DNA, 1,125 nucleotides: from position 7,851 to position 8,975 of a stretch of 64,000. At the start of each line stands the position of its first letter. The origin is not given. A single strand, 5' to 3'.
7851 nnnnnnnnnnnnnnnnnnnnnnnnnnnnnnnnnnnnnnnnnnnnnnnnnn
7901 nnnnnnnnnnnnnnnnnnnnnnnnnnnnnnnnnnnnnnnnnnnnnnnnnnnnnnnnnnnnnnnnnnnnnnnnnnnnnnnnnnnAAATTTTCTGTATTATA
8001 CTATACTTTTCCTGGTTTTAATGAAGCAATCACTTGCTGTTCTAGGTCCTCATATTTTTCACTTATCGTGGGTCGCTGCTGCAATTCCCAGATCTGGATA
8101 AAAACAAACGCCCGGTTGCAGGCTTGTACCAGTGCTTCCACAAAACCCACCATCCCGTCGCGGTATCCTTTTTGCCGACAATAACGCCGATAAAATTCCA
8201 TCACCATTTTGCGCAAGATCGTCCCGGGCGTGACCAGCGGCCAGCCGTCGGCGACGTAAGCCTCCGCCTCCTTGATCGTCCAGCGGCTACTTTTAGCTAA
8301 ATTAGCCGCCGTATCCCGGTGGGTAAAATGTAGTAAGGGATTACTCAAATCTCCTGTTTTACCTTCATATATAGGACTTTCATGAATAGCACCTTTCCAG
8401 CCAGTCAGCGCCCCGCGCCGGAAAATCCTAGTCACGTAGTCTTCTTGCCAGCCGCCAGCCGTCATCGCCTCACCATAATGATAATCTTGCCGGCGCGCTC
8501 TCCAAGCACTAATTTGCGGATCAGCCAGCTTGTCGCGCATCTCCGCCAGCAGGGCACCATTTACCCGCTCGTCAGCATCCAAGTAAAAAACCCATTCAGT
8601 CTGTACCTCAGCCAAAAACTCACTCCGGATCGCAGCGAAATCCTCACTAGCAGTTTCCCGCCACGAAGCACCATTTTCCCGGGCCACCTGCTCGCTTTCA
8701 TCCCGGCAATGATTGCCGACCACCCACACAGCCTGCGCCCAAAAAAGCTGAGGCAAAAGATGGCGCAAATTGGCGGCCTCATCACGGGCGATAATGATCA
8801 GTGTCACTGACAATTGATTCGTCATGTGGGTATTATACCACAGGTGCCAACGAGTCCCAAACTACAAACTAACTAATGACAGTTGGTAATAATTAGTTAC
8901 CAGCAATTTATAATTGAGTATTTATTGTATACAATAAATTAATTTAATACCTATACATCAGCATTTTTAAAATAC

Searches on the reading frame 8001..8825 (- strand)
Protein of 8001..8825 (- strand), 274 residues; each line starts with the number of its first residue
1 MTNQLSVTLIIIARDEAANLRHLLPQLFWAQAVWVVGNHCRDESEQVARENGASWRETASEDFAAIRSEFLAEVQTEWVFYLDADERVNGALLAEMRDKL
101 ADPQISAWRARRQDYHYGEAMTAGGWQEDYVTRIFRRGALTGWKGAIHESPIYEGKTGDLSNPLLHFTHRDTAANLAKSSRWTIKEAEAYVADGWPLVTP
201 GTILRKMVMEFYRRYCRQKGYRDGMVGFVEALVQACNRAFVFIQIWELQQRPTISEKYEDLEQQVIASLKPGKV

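Call 7: search_protein_families(library=pfam, proteins=[window:8001-8825:-], max_evalue=0.01)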
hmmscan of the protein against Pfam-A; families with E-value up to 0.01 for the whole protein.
window:8001-8825:- (274 aa): 1 family
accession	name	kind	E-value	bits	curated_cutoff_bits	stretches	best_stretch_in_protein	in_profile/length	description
PF00535.33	Glycos_transf_2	-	0.0047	17.3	23.3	1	10-104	3-108/168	Glycosyl transferase family 2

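Call 41: find_homologous_proteins(query=window:8001-8825:-, max_evalue=1e-20)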
Query window:8001-8825:- (274 aa): 157 proteins with E <= 1e-20 among 1379 candidates; the best 120 are listed.
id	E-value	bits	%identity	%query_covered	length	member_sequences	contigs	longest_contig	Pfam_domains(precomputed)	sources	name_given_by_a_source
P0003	4.2e-184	628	100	100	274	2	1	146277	-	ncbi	-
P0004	4.7e-134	464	76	96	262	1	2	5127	-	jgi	-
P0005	1.7e-116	406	66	98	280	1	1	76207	-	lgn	-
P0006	8.6e-106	371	64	99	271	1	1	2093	-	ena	-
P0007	9.8e-105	368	62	96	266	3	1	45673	PF00535.33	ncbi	-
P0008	2.3e-104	367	62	99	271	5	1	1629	-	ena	-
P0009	3.9e-103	363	62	99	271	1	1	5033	-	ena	-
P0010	4.2e-88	313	53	96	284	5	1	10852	PF00535.33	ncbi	-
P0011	1.5e-86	308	55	95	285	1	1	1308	PF00535.33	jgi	jgi:glycosyltransferase involved in cell wall biosynthesis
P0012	2.2e-86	308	56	97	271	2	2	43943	PF00535.33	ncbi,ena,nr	ncbi:glycosyltransferase family 2 protein [bacterium]|nr:glycosyltransferase family 2 protein [bacte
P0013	3.7e-86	307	55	96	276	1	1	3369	-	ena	-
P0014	1.3e-85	305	63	85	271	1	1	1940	PF00535.33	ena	-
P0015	3.4e-84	301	54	96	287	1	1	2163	PF00535.33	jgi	jgi:glycosyltransferase involved in cell wall biosynthesis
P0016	3.2e-82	294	52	95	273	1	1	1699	PF00535.33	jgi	jgi:glycosyltransferase involved in cell wall biosynthesis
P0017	6.1e-81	290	51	95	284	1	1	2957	PF00535.33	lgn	-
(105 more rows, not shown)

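Call 42: find_encoding_contigs(protein=P0004, flank=10000, max_places=4)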
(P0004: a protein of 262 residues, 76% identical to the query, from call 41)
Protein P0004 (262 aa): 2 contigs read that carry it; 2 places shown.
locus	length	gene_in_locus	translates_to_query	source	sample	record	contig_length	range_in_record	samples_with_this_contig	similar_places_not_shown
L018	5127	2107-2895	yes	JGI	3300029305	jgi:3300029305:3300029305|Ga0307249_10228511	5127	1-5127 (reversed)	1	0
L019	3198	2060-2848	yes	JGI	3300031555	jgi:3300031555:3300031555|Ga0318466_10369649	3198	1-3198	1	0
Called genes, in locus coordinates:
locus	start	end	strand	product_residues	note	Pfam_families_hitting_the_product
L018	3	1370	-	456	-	?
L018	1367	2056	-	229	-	-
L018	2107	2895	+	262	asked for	-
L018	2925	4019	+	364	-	PF00534:Glycos_transf_1, PF13692:Glyco_trans_1_4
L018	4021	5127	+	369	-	?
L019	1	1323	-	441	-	?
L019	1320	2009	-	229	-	-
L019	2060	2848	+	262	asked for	-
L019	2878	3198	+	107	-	?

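Call 43: find_encoding_contigs(protein=P0005, flank=10000, max_places=4)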
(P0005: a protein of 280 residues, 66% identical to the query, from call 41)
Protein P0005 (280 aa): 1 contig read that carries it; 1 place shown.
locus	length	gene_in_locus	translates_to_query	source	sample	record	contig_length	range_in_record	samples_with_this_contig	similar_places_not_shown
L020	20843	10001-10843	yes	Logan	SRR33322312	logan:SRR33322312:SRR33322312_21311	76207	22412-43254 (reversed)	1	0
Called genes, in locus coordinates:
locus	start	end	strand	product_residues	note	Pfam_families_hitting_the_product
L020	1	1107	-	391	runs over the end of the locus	PF03816:LytR_cpsA_psr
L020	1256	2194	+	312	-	-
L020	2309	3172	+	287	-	PF12705:PDDEXK_1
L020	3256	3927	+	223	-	-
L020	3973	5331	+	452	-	-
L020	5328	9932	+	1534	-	-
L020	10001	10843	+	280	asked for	-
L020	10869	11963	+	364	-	PF00534:Glycos_transf_1, PF13692:Glyco_trans_1_4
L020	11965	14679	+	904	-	PF13641:Glyco_tranf_2_3 (weak), PF13632:Glyco_trans_2_3 (weak), PF13231:PMT_2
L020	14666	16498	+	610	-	-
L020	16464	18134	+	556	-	-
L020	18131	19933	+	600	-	PF00535:Glycos_transf_2, PF13579:Glyco_trans_4_4 (faint), PF13439:Glyco_transf_4, PF20706:GT4-conflict, PF00534:Glycos_transf_1, PF13524:Glyco_trans_1_2 (weak), PF13692:Glyco_trans_1_4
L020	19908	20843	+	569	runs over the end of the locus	-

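Call 44: find_encoding_contigs(protein=P0007, flank=10000, max_places=4)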
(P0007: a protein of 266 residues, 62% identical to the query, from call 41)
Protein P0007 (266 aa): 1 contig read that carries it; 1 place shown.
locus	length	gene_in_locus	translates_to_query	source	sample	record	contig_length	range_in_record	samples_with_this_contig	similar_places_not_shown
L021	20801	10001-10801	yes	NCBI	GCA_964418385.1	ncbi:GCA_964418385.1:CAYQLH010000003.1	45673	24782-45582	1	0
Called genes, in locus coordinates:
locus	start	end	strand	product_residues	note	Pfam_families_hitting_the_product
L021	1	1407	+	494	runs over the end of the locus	PF01336:tRNA_anti-codon, PF00152:tRNA-synt_2, PF01409:tRNA-synt_2d (faint)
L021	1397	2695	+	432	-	PF02403:Seryl_tRNA_N, PF00587:tRNA-synt_2b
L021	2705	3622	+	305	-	PF00535:Glycos_transf_2, PF13641:Glyco_tranf_2_3, PF13632:Glyco_trans_2_3 (weak)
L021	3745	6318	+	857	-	PF00912:Transgly, PF00905:Transpeptidase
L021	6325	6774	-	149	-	-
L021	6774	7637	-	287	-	PF12705:PDDEXK_1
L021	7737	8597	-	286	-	-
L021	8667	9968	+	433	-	PF03816:LytR_cpsA_psr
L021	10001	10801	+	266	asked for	PF00535:Glycos_transf_2 (weak)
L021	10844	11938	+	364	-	PF00534:Glycos_transf_1, PF13692:Glyco_trans_1_4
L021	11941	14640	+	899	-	PF13641:Glyco_tranf_2_3 (weak)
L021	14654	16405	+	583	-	-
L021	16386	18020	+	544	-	-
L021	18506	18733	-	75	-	-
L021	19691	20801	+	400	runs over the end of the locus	?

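Call 68: find_encoding_contigs(protein=P0003, flank=10000, max_places=3)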
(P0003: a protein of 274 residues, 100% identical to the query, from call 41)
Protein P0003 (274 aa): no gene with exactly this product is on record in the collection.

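Call 69: list_cluster_members(proteins=[P0003, P0001])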
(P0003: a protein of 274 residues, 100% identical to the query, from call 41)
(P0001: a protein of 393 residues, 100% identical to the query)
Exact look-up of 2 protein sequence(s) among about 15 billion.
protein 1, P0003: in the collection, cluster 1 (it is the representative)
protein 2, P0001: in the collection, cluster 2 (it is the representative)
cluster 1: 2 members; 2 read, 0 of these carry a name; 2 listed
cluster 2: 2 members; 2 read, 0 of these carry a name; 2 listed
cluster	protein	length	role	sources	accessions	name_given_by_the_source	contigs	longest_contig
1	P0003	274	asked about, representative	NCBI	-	-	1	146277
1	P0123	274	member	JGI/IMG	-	-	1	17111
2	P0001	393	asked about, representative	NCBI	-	-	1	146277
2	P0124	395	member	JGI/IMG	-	-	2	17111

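Call 70: find_encoding_contigs(protein=P0124, flank=10000, max_places=5)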
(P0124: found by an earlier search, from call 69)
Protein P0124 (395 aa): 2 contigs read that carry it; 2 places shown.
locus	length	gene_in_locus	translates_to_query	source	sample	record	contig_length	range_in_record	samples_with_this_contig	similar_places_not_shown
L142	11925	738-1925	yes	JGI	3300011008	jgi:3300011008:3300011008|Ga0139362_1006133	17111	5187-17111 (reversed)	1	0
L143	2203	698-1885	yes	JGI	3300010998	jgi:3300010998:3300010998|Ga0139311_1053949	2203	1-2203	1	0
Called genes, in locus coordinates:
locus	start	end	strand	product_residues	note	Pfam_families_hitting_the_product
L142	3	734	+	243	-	?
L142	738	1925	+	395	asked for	PF00501:AMP-binding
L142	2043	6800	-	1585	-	-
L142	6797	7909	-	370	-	-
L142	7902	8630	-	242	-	-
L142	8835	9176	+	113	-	-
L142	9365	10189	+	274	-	-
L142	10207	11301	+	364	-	PF00534:Glycos_transf_1, PF13692:Glyco_trans_1_4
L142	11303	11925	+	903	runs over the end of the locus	PF13641:Glyco_tranf_2_3 (weak)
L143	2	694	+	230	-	?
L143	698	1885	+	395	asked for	PF00501:AMP-binding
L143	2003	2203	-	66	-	?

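Call 77: search_protein_families(library=pfam, proteins=[L142:8835-9176:+], max_evalue=0.01)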
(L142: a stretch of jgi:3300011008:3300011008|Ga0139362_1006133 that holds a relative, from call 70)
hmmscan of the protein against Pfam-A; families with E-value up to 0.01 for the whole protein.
L142:8835-9176:+ (113 aa): 0 families

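Call 81: search_protein_families(library=ncbifam, proteins=[L142:8835-9176:+], max_evalue=0.01)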
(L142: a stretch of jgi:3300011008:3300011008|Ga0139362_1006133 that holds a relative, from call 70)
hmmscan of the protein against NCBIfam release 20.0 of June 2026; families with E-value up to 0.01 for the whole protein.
L142:8835-9176:+ (113 aa): 1 family
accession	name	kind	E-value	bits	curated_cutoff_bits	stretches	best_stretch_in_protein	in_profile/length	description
TIGR03708.1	poly_P_AMP_trns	equivalog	0.007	15.1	547.65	1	24-96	225-296/493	polyphosphate:AMP phosphotransferase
